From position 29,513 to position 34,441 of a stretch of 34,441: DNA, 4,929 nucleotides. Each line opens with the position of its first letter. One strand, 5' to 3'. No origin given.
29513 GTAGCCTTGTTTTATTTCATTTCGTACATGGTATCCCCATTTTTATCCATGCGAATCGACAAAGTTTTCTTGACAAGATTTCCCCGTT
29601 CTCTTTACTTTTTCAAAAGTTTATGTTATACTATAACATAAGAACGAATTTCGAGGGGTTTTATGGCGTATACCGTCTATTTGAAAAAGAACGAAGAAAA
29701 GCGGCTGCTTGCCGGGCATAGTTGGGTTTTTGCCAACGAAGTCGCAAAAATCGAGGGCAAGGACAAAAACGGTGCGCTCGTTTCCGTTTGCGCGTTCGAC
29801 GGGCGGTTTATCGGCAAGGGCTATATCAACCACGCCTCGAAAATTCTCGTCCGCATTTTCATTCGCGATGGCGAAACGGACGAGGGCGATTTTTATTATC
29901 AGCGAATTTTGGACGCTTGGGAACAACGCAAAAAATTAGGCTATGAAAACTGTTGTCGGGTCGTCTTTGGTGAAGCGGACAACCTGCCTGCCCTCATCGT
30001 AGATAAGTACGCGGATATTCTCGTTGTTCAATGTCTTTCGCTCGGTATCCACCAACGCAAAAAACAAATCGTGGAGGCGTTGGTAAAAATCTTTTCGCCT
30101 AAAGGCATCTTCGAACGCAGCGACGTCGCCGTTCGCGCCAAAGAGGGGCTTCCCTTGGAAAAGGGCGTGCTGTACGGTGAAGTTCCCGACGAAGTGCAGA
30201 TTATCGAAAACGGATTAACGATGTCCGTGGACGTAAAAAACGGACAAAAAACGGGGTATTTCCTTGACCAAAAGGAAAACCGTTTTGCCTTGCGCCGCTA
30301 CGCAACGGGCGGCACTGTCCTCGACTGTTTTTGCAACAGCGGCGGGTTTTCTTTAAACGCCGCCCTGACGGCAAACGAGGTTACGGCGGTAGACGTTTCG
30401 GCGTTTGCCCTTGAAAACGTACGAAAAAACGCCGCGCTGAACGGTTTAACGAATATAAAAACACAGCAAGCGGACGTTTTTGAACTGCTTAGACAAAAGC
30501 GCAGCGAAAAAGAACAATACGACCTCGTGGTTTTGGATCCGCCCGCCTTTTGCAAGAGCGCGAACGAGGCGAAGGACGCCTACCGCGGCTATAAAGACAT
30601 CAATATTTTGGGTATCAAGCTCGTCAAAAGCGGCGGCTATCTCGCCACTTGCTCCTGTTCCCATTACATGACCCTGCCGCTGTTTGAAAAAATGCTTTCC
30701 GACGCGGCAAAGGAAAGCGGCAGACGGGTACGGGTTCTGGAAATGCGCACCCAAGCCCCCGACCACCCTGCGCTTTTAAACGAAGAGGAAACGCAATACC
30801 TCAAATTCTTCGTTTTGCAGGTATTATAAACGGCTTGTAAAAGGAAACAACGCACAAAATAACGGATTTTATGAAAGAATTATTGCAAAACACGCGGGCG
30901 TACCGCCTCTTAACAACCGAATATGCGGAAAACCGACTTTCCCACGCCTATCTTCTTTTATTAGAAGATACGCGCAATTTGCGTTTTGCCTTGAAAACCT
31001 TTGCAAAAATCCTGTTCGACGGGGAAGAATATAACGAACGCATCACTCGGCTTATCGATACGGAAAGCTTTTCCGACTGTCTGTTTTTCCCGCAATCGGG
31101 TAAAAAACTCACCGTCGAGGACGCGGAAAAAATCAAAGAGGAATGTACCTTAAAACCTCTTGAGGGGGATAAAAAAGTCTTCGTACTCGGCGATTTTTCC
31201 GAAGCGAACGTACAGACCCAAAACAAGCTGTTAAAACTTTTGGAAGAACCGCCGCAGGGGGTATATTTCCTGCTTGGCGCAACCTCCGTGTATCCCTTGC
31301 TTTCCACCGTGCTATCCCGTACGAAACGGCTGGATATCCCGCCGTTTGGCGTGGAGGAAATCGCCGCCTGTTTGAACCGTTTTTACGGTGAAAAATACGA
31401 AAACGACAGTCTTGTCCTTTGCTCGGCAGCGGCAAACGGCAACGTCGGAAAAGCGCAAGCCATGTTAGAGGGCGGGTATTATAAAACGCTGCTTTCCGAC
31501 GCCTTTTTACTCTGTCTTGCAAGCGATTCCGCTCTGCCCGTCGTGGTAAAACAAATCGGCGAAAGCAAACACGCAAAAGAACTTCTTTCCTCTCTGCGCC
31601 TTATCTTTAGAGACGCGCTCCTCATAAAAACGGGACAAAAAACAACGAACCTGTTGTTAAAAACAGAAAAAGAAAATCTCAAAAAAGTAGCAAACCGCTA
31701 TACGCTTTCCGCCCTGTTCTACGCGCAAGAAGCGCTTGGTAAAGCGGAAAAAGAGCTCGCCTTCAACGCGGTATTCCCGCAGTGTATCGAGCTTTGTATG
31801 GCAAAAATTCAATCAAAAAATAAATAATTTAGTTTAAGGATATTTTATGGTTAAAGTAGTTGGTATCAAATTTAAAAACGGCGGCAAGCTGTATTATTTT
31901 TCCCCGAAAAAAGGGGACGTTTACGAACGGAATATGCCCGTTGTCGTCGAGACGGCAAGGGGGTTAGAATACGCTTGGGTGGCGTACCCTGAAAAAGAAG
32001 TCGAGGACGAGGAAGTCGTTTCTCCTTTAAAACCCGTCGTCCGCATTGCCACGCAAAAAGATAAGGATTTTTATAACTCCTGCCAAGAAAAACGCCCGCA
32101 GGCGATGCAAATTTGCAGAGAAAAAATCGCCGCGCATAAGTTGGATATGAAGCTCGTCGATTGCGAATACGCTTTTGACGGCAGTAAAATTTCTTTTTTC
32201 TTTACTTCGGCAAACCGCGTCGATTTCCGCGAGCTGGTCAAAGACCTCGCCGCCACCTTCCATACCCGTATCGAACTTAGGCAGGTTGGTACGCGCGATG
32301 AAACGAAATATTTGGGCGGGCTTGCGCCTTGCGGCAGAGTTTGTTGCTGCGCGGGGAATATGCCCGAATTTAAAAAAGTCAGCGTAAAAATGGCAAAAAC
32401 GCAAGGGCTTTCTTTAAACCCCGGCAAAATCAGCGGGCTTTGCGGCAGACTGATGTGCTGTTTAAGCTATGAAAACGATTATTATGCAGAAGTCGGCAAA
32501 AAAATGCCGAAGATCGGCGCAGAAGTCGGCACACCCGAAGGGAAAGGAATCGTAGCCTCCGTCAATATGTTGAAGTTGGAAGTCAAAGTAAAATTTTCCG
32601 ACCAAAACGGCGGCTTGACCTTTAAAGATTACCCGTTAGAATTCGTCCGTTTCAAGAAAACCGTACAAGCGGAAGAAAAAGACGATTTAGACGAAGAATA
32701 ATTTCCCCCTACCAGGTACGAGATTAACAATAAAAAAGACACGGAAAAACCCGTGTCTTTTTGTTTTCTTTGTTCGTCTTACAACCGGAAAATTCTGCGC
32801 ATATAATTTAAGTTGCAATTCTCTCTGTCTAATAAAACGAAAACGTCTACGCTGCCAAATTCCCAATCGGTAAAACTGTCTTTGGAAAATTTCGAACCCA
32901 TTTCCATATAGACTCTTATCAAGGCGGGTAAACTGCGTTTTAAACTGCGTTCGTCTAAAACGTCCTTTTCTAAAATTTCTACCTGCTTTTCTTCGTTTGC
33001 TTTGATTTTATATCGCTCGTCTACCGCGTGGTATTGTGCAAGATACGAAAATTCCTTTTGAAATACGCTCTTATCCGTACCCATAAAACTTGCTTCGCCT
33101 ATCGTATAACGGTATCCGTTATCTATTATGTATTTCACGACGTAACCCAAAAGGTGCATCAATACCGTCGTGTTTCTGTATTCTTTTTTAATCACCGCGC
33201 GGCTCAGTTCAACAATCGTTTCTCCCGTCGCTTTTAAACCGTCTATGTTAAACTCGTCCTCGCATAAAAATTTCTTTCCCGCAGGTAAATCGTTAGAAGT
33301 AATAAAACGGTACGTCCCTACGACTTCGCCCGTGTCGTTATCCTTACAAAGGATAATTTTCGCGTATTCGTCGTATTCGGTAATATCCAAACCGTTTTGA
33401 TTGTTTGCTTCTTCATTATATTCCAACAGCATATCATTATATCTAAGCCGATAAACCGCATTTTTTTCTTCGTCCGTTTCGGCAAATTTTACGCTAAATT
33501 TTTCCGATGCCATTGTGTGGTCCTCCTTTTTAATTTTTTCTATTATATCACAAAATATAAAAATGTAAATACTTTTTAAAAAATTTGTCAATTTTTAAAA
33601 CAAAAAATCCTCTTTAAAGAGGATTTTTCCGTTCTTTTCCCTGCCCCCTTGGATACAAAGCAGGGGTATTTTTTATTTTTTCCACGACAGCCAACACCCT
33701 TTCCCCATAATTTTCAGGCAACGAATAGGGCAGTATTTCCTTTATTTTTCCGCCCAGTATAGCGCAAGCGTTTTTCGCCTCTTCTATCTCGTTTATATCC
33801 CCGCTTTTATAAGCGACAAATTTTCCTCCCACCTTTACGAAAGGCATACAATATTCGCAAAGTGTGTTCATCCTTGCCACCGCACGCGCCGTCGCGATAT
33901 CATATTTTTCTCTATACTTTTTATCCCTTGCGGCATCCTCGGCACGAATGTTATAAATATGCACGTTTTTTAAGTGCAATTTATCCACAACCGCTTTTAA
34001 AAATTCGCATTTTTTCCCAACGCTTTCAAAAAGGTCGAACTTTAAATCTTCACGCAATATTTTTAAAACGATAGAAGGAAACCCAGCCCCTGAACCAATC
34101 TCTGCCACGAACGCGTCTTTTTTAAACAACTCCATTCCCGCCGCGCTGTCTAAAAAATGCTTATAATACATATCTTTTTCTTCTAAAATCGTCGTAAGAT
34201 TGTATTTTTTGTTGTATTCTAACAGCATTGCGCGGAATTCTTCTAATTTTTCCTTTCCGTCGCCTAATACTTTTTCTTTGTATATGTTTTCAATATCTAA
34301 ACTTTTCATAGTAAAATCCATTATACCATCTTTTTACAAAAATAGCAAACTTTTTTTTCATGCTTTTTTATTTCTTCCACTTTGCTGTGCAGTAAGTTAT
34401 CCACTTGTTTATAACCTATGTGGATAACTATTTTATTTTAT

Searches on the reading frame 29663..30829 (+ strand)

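Call 9: search_protein_families(library=pfam, proteins=[window:29663-30829:+])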
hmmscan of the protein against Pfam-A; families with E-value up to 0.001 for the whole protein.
window:29663-30829:+ (388 aa): 14 families
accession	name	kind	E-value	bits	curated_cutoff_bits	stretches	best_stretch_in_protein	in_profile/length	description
PF17785.7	PUA_3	-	6.5e-20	71.1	22.6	1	5-66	1-62/64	PUA-like domain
PF10672.15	Methyltrans_SAM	-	3.1e-19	69.8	27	1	169-344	77-252/286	S-adenosylmethionine-dependent methyltransferase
PF13847.12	Methyltransf_31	-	2.4e-17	63.4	27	1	216-350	4-127/145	Methyltransferase domain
PF03602.21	Cons_hypoth95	-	6.6e-11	42.6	24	1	210-294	36-122/182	Conserved hypothetical protein 95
PF09445.16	Methyltransf_15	-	1.9e-09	37.8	22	1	218-295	3-81/165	RNA cap guanine-N2 methyltransferase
PF13649.12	Methyltransf_25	-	9.1e-09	36.3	27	1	219-291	1-70/97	Methyltransferase domain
PF05175.20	MTS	-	1.2e-07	31.9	23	1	215-296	31-109/170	Methyltransferase small domain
PF02475.24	TRM5-TYW2_MTfase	-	5.2e-06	26.9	28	1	182-295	5-114/164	TRM5/TYW2 methyltransferase domain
PF01728.25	FtsJ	-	1.2e-05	25.8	24.1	1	202-322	10-119/181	FtsJ-like methyltransferase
PF06325.19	PrmA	-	1.5e-05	25.1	22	1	215-290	161-231/296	Ribosomal protein L11 methyltransferase (PrmA)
PF02005.22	TRM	-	8.6e-05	22.3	27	1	217-301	51-134/376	N2,N2-dimethylguanosine tRNA methyltransferase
PF08241.18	Methyltransf_11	-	9.8e-05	23.4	21.2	0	220-290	1-65/95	Methyltransferase domain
PF03848.20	TehB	-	0.00022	21.1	20.4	1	216-289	31-99/193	Tellurite resistance protein TehB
PF01189.24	Methyltr_RsmB-F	-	0.00025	21.2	27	0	218-302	11-96/199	16S rRNA methyltransferase RsmB/F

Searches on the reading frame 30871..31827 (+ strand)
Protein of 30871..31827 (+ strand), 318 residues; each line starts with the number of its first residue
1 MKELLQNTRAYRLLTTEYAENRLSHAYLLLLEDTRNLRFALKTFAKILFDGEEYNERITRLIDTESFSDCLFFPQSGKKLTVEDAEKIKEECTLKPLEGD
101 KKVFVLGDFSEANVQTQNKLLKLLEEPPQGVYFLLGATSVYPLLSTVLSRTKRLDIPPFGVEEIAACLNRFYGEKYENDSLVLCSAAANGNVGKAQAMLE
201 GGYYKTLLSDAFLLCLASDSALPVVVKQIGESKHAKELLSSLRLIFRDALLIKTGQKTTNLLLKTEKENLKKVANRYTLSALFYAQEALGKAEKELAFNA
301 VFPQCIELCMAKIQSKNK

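Call 9: search_protein_families(library=pfam, proteins=[window:30871-31827:+])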
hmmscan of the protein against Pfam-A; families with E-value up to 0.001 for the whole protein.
window:30871-31827:+ (318 aa): 1 family
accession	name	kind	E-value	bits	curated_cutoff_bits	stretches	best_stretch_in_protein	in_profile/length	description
PF13177.12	DNA_pol3_delta2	-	4.2e-28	98.8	27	1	8-158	3-159/161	DNA polymerase III, delta subunit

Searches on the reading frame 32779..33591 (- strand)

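Call 9: search_protein_families(library=pfam, proteins=[window:32779-33591:-])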
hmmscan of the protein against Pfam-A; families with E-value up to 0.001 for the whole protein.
window:32779-33591:- (270 aa): 2 families
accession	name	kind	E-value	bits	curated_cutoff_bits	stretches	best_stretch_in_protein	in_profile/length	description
PF13444.12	Acetyltransf_5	-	7.4e-21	75.2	22.4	1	49-147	1-100/102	Acetyltransferase (GNAT) domain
PF21926.2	FeeM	-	1.2e-09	38.6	27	1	45-162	1-117/158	N-acyl amino acid synthase FeeM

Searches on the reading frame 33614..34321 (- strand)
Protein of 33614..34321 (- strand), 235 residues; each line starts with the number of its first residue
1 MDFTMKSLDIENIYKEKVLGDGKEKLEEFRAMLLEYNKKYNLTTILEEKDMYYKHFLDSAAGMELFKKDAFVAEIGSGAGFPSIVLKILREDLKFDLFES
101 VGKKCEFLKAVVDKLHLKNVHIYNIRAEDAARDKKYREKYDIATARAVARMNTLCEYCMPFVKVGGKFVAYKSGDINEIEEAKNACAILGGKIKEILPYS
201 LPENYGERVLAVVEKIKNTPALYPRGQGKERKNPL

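Call 11: find_encoding_contigs(protein=window:33614-34321:-, flank=10000, max_places=6)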
Protein window:33614-34321:- (235 aa): no gene with exactly this product is on record in the collection.

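Call 24: find_homologous_proteins(query=window:33614-34321:-)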
Query window:33614-34321:- (235 aa): 7227 proteins with E <= 0.001 among 7846 candidates; the best 120 are listed.
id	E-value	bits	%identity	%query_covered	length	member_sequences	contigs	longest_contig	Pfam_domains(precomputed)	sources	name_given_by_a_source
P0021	2.8e-150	516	100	100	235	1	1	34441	PF02527.22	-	-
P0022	8.1e-131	453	87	99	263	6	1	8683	PF02527.22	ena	-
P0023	5.3e-115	401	78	99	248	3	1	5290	PF02527.22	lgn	-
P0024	4.1e-114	398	77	99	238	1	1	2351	PF02527.22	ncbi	-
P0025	1.8e-113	396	76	98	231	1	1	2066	PF02527.22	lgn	-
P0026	5.4e-113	394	76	98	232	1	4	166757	PF02527.22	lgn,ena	-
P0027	7.4e-113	394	77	98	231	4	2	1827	PF02527.22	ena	-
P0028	1.0e-112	393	75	98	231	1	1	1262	PF02527.22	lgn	-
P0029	1.1e-112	393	76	99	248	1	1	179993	PF02527.22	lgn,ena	-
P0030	1.2e-112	393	76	99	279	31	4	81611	PF02527.22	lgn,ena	-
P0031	1.3e-112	393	76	96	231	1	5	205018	PF02527.22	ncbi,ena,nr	ncbi:MAG: 16S rRNA (guanine(527)-N(7))-methyltransferase RsmG [Clostridia bacterium]|nr:16S rRNA (gu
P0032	1.6e-112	393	78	97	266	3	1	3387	PF02527.22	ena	-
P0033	1.7e-112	393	79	98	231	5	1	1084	PF02527.22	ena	-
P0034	1.7e-112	393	77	98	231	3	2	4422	PF02527.22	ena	-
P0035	4.5e-112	391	77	98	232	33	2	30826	PF02527.22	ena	-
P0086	8.9e-110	384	74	99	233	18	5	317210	PF02527.22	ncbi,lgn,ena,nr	ncbi:MAG: 16S rRNA (guanine(527)-N(7))-methyltransferase RsmG [Clostridia bacterium]|nr:16S rRNA (gu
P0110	8.2e-109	381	74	99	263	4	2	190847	PF02527.22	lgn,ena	-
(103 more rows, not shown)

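Call 25: find_encoding_contigs(protein=P0022, flank=10000, max_places=3)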
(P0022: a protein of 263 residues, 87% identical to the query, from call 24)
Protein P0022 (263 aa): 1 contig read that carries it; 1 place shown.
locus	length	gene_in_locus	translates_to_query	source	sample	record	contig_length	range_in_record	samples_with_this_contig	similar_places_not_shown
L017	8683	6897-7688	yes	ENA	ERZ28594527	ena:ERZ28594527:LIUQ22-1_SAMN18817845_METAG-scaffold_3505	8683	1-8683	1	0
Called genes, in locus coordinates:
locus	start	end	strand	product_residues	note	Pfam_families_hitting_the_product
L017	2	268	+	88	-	?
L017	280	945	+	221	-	PF03193:RsgA_GTPase (faint), PF01926:MMR_HSR1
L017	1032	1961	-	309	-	PF14804:Jag_N, PF13083:KH_KhpA-B, PF01424:R3H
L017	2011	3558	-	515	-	PF02096:60KD_IMP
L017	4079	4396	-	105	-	PF00825:Ribonuclease_P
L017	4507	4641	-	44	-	PF00468:Ribosomal_L34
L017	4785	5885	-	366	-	PF00712:DNA_pol3_beta, PF02767:DNA_pol3_beta_2, PF02768:DNA_pol3_beta_3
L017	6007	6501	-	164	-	PF06908:YpsA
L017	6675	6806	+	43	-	-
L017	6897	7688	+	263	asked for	PF02527:GidB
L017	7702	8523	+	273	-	PF13444:Acetyltransf_5, PF21926:FeeM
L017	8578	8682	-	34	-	?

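Call 26: find_encoding_contigs(protein=P0086, flank=10000, max_places=2)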
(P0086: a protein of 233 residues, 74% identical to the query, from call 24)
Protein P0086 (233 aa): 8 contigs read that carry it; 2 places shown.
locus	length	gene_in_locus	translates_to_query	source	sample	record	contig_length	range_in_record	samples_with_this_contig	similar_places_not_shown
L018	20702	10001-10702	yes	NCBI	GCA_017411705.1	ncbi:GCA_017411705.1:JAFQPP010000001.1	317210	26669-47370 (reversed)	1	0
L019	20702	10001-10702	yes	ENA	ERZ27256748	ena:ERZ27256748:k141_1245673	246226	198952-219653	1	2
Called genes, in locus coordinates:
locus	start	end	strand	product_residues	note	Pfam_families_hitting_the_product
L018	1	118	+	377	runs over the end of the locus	PF03845:Spore_permease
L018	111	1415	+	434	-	PF25198:Spore_GerAC_N, PF05504:Spore_GerAC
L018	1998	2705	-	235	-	PF02674:Colicin_V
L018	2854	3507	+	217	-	PF06866:DUF1256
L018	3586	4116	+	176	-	PF06177:QueT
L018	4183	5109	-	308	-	PF14804:Jag_N, PF13083:KH_KhpA-B, PF01424:R3H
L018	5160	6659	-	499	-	PF02096:60KD_IMP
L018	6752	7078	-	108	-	PF01809:YidD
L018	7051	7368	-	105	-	PF00825:Ribonuclease_P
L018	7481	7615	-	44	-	PF00468:Ribosomal_L34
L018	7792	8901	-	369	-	PF00712:DNA_pol3_beta, PF02767:DNA_pol3_beta_2, PF00712:DNA_pol3_beta, PF02768:DNA_pol3_beta_3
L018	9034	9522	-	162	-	PF06908:YpsA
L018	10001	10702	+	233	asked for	PF02527:GidB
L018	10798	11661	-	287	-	PF04468:PSP1, PF28472:PSP1_3rd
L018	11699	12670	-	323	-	PF13177:DNA_pol3_delta2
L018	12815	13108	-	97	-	-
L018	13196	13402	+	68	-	PF12844:HTH_19, PF13560:HTH_31, PF01381:HTH_3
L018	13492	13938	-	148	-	-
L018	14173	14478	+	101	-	PF00829:Ribosomal_L21p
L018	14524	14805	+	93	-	PF01016:Ribosomal_L27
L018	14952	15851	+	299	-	PF00892:EamA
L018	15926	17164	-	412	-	PF06689:zf-C4_ClpX, PF05496:RuvB_N (faint), PF01078:Mg_chelatase (faint), PF00004:AAA, PF07724:AAA_2, PF07728:AAA_5 (faint), PF10431:ClpB_D2-small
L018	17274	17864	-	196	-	PF00574:CLP_protease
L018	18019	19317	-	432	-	PF05697:Trigger_N, PF00254:FKBP_C, PF05698:Trigger_C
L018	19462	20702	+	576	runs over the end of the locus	PF05833:NFACT_N, PF05670:NFACT-R_1, PF18297:NFACT-R_2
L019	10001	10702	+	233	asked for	PF02527:GidB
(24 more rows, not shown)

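Call 27: find_encoding_contigs(protein=P0031, flank=10000, max_places=2)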
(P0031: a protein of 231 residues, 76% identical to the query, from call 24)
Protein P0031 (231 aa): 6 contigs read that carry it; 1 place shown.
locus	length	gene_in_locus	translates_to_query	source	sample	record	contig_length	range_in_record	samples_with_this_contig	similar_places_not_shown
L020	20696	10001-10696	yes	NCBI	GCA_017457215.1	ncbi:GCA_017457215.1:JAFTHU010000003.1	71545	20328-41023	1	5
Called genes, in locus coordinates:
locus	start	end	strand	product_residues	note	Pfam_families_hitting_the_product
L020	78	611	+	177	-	PF06177:QueT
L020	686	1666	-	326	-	PF00149:Metallophos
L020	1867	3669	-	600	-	-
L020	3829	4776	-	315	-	PF14804:Jag_N, PF13083:KH_KhpA-B, PF01424:R3H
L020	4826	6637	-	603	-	PF02096:60KD_IMP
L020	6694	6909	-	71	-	PF01809:YidD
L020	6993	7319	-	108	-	PF00825:Ribonuclease_P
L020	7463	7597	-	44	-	PF00468:Ribosomal_L34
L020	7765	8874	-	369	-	PF00712:DNA_pol3_beta, PF02767:DNA_pol3_beta_2, PF02768:DNA_pol3_beta_3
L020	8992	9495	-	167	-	PF06908:YpsA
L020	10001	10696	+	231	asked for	PF02527:GidB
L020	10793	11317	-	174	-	PF10688:Imp-YgjV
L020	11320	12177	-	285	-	PF04468:PSP1, PF28472:PSP1_3rd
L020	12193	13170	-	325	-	PF13177:DNA_pol3_delta2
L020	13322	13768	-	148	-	-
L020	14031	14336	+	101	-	PF00829:Ribosomal_L21p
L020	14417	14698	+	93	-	PF01016:Ribosomal_L27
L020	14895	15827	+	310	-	PF06800:Sugar_transport (faint), PF00892:EamA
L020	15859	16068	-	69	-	PF12844:HTH_19, PF01381:HTH_3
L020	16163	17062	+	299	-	PF13240:Zn_Ribbon_1 (weak), PF13248:Zn_ribbon_3 (weak)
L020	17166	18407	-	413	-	PF06689:zf-C4_ClpX, PF05496:RuvB_N (faint), PF01078:Mg_chelatase (faint), PF00004:AAA, PF07724:AAA_2, PF07728:AAA_5 (faint), PF10431:ClpB_D2-small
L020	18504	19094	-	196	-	PF00574:CLP_protease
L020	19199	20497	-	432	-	PF05697:Trigger_N, PF00254:FKBP_C, PF05698:Trigger_C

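Call 52: find_encoding_contigs(protein=P0029, flank=10000, max_places=1)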
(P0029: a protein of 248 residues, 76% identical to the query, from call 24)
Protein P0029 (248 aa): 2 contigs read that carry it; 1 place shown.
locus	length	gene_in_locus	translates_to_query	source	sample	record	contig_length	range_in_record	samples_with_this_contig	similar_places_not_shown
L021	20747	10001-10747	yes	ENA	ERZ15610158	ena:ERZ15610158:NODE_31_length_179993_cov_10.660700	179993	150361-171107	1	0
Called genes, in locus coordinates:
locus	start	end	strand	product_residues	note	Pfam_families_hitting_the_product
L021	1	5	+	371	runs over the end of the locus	PF03845:Spore_permease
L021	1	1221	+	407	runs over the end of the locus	PF25198:Spore_GerAC_N, PF05504:Spore_GerAC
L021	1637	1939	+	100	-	-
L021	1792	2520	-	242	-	PF02674:Colicin_V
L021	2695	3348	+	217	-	PF06866:DUF1256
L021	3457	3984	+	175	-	PF06177:QueT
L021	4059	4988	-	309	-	PF14804:Jag_N, PF13083:KH_KhpA-B, PF01424:R3H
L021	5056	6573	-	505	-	PF02096:60KD_IMP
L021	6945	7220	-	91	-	PF00825:Ribonuclease_P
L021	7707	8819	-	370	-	PF00712:DNA_pol3_beta, PF02767:DNA_pol3_beta_2, PF02768:DNA_pol3_beta_3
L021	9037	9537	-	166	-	PF06908:YpsA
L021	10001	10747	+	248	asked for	PF02527:GidB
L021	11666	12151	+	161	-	-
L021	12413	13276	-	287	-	PF04468:PSP1, PF28472:PSP1_3rd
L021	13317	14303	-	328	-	PF13177:DNA_pol3_delta2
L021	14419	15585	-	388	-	PF17785:PUA_3, PF10672:Methyltrans_SAM, PF02005:TRM (weak), PF02475:TRM5-TYW2_MTfase, PF03602:Cons_hypoth95, PF05175:MTS (weak), PF09445:Methyltransf_15, PF13847:Methyltransf_31, +4 more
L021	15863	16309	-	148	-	-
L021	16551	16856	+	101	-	PF00829:Ribosomal_L21p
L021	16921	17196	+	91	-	PF01016:Ribosomal_L27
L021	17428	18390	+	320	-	PF00892:EamA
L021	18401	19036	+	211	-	-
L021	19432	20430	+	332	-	PF12773:DZR (faint), PF07264:EI24 (faint)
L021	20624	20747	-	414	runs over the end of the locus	PF06689:zf-C4_ClpX, PF05496:RuvB_N (faint), PF01078:Mg_chelatase (faint), PF00004:AAA, PF07724:AAA_2, PF07728:AAA_5 (weak), PF10431:ClpB_D2-small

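Call 53: find_encoding_contigs(protein=P0110, flank=10000, max_places=1)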
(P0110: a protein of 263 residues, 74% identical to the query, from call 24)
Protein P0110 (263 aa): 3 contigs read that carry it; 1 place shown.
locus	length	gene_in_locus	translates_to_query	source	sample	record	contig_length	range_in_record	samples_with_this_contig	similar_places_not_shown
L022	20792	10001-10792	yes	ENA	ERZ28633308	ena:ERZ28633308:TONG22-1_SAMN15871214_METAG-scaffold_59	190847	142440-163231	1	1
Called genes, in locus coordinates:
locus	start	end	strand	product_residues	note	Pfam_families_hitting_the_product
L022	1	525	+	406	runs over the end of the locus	PF25198:Spore_GerAC_N, PF05504:Spore_GerAC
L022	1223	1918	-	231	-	PF02674:Colicin_V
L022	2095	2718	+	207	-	PF06866:DUF1256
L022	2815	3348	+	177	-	PF06177:QueT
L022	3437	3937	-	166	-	-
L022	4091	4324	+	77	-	-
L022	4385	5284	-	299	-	PF14804:Jag_N, PF13083:KH_KhpA-B, PF01424:R3H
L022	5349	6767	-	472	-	PF02096:60KD_IMP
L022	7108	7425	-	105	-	PF00825:Ribonuclease_P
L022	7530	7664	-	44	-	PF00468:Ribosomal_L34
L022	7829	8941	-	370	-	PF00712:DNA_pol3_beta, PF02767:DNA_pol3_beta_2, PF02768:DNA_pol3_beta_3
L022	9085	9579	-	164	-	PF06908:YpsA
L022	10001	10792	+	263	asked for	PF02527:GidB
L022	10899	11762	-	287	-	PF04468:PSP1, PF28472:PSP1_3rd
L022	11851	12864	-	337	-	PF13177:DNA_pol3_delta2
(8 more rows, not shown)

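Call 54: find_encoding_contigs(protein=P0026, flank=10000, max_places=1)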
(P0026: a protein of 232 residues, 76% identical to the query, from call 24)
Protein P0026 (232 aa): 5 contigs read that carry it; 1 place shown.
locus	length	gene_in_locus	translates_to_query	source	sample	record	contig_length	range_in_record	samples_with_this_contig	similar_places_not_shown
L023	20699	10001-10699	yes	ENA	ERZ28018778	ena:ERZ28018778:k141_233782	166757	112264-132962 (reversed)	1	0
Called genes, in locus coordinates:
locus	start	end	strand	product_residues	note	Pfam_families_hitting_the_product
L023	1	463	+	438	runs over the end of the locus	PF05697:Trigger_N, PF00254:FKBP_C, PF05698:Trigger_C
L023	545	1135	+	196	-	PF00574:CLP_protease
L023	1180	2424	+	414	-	PF06689:zf-C4_ClpX, PF05496:RuvB_N (faint), PF01078:Mg_chelatase (faint), PF00004:AAA, PF07724:AAA_2, PF07728:AAA_5 (faint), PF10431:ClpB_D2-small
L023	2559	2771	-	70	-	PF12844:HTH_19, PF13560:HTH_31 (weak), PF01381:HTH_3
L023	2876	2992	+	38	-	-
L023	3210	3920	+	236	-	-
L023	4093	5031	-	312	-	PF14804:Jag_N, PF13083:KH_KhpA-B, PF01424:R3H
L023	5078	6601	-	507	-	PF02096:60KD_IMP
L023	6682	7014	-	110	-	PF01809:YidD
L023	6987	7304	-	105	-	PF00825:Ribonuclease_P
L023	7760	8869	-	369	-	PF00712:DNA_pol3_beta, PF02767:DNA_pol3_beta_2, PF00712:DNA_pol3_beta (weak), PF02768:DNA_pol3_beta_3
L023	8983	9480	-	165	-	PF06908:YpsA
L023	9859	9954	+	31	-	-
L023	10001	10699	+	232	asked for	PF02527:GidB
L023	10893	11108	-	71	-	PF13560:HTH_31, PF12844:HTH_19, PF01381:HTH_3, PF13443:HTH_26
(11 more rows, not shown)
